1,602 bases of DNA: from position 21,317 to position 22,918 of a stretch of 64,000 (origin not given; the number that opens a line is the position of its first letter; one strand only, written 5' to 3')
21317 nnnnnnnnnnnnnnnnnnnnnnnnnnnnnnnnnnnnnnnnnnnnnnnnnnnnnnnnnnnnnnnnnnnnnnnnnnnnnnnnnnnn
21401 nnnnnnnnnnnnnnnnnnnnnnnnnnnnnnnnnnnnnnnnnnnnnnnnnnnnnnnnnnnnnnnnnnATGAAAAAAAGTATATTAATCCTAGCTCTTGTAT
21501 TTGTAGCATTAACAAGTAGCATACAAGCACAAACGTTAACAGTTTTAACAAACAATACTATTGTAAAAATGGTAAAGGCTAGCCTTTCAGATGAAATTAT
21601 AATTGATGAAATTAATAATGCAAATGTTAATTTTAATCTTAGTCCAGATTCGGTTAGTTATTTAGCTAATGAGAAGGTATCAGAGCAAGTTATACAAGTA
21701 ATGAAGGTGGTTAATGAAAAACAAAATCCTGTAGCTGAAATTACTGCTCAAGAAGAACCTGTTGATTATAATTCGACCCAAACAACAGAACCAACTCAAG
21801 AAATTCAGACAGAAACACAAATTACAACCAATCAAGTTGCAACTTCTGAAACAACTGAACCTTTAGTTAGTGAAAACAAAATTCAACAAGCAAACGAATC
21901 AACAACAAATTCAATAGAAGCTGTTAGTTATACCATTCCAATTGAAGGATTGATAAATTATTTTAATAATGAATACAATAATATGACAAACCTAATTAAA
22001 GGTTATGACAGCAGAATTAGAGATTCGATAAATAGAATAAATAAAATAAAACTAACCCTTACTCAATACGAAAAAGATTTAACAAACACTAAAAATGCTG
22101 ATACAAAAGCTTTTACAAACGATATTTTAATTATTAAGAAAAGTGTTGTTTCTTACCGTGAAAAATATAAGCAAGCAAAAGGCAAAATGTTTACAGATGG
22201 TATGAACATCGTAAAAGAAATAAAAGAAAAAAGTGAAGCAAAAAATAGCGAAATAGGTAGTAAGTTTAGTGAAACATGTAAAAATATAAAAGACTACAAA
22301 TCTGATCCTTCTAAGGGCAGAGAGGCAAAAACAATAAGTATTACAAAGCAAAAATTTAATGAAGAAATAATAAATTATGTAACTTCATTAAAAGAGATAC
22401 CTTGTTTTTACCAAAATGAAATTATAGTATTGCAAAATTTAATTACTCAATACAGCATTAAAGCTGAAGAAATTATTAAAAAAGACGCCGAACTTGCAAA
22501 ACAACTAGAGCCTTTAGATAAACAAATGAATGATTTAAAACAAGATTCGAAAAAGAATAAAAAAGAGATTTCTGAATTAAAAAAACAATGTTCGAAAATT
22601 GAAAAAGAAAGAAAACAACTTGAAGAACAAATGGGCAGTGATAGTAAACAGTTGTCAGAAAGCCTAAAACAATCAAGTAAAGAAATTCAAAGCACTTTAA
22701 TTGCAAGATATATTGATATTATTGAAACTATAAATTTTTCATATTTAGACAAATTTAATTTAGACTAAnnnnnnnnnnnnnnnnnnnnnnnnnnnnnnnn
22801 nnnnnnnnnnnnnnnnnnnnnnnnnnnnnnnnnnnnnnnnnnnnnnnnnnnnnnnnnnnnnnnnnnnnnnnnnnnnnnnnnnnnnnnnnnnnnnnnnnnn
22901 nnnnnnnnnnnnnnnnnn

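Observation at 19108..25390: Five-gene operon of uncharacterised exported proteins: candidate novel envelope or secretion system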

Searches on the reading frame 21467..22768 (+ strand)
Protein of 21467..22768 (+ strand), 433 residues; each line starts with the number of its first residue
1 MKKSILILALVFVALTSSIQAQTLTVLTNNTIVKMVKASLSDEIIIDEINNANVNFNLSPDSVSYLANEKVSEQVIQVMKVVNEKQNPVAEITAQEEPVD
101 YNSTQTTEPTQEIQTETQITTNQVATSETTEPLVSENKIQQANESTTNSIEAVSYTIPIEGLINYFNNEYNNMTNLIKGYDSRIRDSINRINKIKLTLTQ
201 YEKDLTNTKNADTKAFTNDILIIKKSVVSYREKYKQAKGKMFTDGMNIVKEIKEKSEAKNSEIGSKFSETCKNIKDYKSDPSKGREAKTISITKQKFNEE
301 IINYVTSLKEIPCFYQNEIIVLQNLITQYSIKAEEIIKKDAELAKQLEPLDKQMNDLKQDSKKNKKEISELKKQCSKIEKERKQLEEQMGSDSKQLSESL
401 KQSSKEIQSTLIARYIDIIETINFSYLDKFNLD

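Call 3: search_protein_families(library=pfam, proteins=[window:21467-22768:+], max_evalue=1)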
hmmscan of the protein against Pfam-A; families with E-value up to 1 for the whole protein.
window:21467-22768:+ (433 aa): 8 families
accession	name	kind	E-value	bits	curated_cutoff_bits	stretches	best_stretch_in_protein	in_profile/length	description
PF08614.16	ATG16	-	1.6e-05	25.6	33.7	1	289-396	71-153/200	Autophagy protein 16 (ATG16)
PF13851.11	GAS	-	0.0013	18.6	32.3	1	303-407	5-108/200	Growth-arrest specific micro-tubule binding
PF03280.19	Lipase_chap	-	0.0024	18.3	25.7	1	327-411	70-154/192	Proteobacterial lipase chaperone protein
PF17675.6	APG6_N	-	0.018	15.9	45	1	329-396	65-132/132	Apg6 coiled-coil region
PF20726.3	Nairovirus_Gn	-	0.039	13.4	26.5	1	8-83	192-265/322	Nairovirus, structural glycoprotein Gn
PF04108.17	ATG17_like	-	0.087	12.7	43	1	80-256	56-213/355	Autophagy protein ATG17-like domain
PF21674.2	CCDC22_N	-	0.096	13.9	24.8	1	41-87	4-50/109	CCDC22 protein N-terminal domain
PF21121.2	Nup49_C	-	0.32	12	28.5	1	162-215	2-55/87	Nucleoporin Nup49 C-terminal helical region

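Call 4: search_protein_families(library=ncbifam, proteins=[window:21467-22768:+], max_evalue=1)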
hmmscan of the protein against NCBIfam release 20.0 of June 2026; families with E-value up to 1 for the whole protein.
window:21467-22768:+ (433 aa): 4 families
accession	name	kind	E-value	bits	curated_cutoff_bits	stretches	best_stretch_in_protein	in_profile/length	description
NF005283.0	PRK06800.1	equivalog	0.0053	16.6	192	1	331-429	30-129/228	flagellar assembly protein H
NF047368.1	collar_FlbB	equivalog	0.0057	16.5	110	1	328-409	54-134/193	periplasmic-type flagellar collar protein FlbB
TIGR02169.1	SMC_prok_A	equivalog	0.02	12.6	729.4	1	159-430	715-982/1165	chromosome segregation protein SMC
TIGR02168.1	SMC_prok_B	equivalog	0.07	10.8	567.35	1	316-405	678-767/1181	chromosome segregation protein SMC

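Call 5: search_protein_families(library=padloc, proteins=[window:21467-22768:+], max_evalue=1)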
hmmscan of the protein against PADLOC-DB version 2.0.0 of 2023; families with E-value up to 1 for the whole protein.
window:21467-22768:+ (433 aa): 9 families
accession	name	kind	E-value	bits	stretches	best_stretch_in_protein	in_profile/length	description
PDLC00505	JetC1|JetC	-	0.00032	16.9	1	182-420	245-474/1118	DUF3584 domain; MukB-like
PDLC01177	CorA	-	0.00038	18.6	1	324-396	7-80/117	CorA-like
PDLC00580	JetC3|JetC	-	0.043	10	1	253-408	191-346/1068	DUF3584 domain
PDLC00553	JetC2|JetC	-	0.057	9.2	1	331-406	861-992/1361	DUF3584 domain; MukB-like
PDLC03863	LmuB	-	0.19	8.3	1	317-423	206-310/610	-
PDLC03868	LmuB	-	0.23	7.6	1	134-408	218-479/1035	-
PDLC00647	ZorA3|ZorA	-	0.76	6.1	0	184-412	311-519/780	MotA/ExbB/TolQ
PDLC03865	LmuB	-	0.91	5.6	0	14-300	524-821/1007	-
PDLC02668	DndD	-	0.99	6.3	1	261-421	337-495/659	DndD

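Call 6: search_protein_families(library=phrogs, proteins=[window:21467-22768:+], max_evalue=1)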
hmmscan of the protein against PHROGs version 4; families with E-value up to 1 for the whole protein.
window:21467-22768:+ (433 aa): 5 families
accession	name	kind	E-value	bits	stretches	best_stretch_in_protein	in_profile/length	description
phrog_1863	-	unknown function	0.00065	20.6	1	334-388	33-87/97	-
phrog_5328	-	unknown function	0.0019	19.6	1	332-405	3-76/101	-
phrog_1034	-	unknown function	0.022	15.8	1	323-407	4-88/106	-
phrog_6188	-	unknown function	0.034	15.6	1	325-395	46-117/125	-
phrog_34418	-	unknown function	0.35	12.1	0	328-383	41-96/129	-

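Call 46: search_solved_structures(query=A6, max_evalue=10)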
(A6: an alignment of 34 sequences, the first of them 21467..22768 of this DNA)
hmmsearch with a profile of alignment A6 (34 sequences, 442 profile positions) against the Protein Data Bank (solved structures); distinct sequences matched with E-value up to 10: 23.
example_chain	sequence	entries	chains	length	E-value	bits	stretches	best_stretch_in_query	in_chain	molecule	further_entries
6pf2_A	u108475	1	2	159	0.018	17.5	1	339-393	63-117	Myosin, heavy polypeptide 7, cardiac muscle, beta variant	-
5xns_A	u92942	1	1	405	0.022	17.3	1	187-283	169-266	Chromosome partition protein Smc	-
6pfp_A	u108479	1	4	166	0.025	17.1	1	337-405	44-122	Myosin-7 fused to GP7 and EB1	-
2yo3_A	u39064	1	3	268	0.033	16.7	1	134-219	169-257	GENERAL CONTROL PROTEIN GCN4, PUTATIVE INNER MEMBRANE PROTEIN, GENERAL CONTROL PROTEIN GCN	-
1yea_A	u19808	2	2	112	0.12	14.8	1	332-403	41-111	CYTOCHROME C | Cytochrome c iso-2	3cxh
5jx1_A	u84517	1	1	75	0.18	14.2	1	372-393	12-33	Chimera protein of Kinesin-like protein KIF3A and Microtubule-associated protein RP/EB fam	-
1ytc_A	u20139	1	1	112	0.19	14.1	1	332-403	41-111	YEAST ISO-2 CYTOCHROME C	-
5u59_A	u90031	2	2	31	0.26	13.7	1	363-390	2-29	Designed dimeric coiled coil peptide with two terpyridine side chains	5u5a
7o97_A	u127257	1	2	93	0.27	13.6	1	354-415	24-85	hypothetical protein UY81_C0065G0003 from Candidatus Giovannonibacteria bacterium converte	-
8qox_B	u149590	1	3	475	0.32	13.4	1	302-419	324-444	Conserved membrane protein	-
6c4w_A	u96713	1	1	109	0.41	13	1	332-402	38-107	cytochrome c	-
5xg2_A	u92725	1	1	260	0.45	12.9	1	342-420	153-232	Chromosome partition protein Smc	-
5jvp_A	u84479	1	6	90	0.58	12.6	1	368-403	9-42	Chimera protein of Centromere-associated protein E and Microtubule-associated protein RP/E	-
2b0z_B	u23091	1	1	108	0.59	12.5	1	334-392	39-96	Cytochrome c iso-1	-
5fv8_A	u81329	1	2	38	0.76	12.2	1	356-388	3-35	FOSW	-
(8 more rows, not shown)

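Call 57: search_protein_families(library=pfam, alignment_id=A6, max_evalue=0.001)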
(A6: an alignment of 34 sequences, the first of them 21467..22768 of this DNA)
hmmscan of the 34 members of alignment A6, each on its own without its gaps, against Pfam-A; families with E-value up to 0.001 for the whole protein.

A. member 1, window:21467-22768:+ (433 aa): 1 family
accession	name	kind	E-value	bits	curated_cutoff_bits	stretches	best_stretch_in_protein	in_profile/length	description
PF08614.16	ATG16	-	1.6e-05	25.6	33.7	1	289-396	71-153/200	Autophagy protein 16 (ATG16)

B. families by the number of members that match (of 34 scanned): 31 families (the first 25 are shown)
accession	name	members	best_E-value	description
PF08614.16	ATG16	13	1.6e-09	Autophagy protein 16 (ATG16)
PF00038.26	Filament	5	1.4e-05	Intermediate filament protein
PF11932.13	DUF3450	5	0.0002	Protein of unknown function (DUF3450)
PF04108.17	ATG17_like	4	3.7e-07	Autophagy protein ATG17-like domain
PF13851.11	GAS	4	0.00021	Growth-arrest specific micro-tubule binding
PF05266.19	DUF724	4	0.00022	Protein of unknown function (DUF724)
PF15294.11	Leu_zip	3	0.00025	Leucine zipper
PF04849.18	HAP1_N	3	0.00027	HAP1 N-terminal conserved region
PF14712.11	Snapin_Pallidin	2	5.1e-06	Snapin/Pallidin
PF01442.23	Apolipoprotein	2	0.00012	Apolipoprotein A1/A4/E domain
PF03961.19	FapA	2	0.00052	Flagellar Assembly Protein A beta solenoid domain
PF04859.17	DUF641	2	0.00067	Plant protein of unknown function (DUF641)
PF04356.17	DUF489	1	9e-06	Protein of unknown function (DUF489)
PF22638.1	FlgK_D1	1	1.5e-05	Flagellar hook-associated protein FlgK helical domain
PF06470.18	SMC_hinge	1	1.7e-05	SMC proteins Flexible Hinge Domain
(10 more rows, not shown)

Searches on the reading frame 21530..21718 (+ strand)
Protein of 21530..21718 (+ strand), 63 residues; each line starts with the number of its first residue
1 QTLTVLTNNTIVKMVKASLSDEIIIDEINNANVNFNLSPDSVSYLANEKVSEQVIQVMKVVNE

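Call 89: search_solved_structures(query=A8, max_evalue=10, show_alignments=2)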
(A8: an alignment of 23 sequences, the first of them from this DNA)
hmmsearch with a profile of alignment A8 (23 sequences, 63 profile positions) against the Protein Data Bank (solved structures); distinct sequences matched with E-value up to 10: 1.
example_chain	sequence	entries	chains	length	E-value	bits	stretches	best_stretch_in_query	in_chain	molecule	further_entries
4g2d_A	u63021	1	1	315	1.5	11.8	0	39-56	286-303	Aryldialkylphosphatase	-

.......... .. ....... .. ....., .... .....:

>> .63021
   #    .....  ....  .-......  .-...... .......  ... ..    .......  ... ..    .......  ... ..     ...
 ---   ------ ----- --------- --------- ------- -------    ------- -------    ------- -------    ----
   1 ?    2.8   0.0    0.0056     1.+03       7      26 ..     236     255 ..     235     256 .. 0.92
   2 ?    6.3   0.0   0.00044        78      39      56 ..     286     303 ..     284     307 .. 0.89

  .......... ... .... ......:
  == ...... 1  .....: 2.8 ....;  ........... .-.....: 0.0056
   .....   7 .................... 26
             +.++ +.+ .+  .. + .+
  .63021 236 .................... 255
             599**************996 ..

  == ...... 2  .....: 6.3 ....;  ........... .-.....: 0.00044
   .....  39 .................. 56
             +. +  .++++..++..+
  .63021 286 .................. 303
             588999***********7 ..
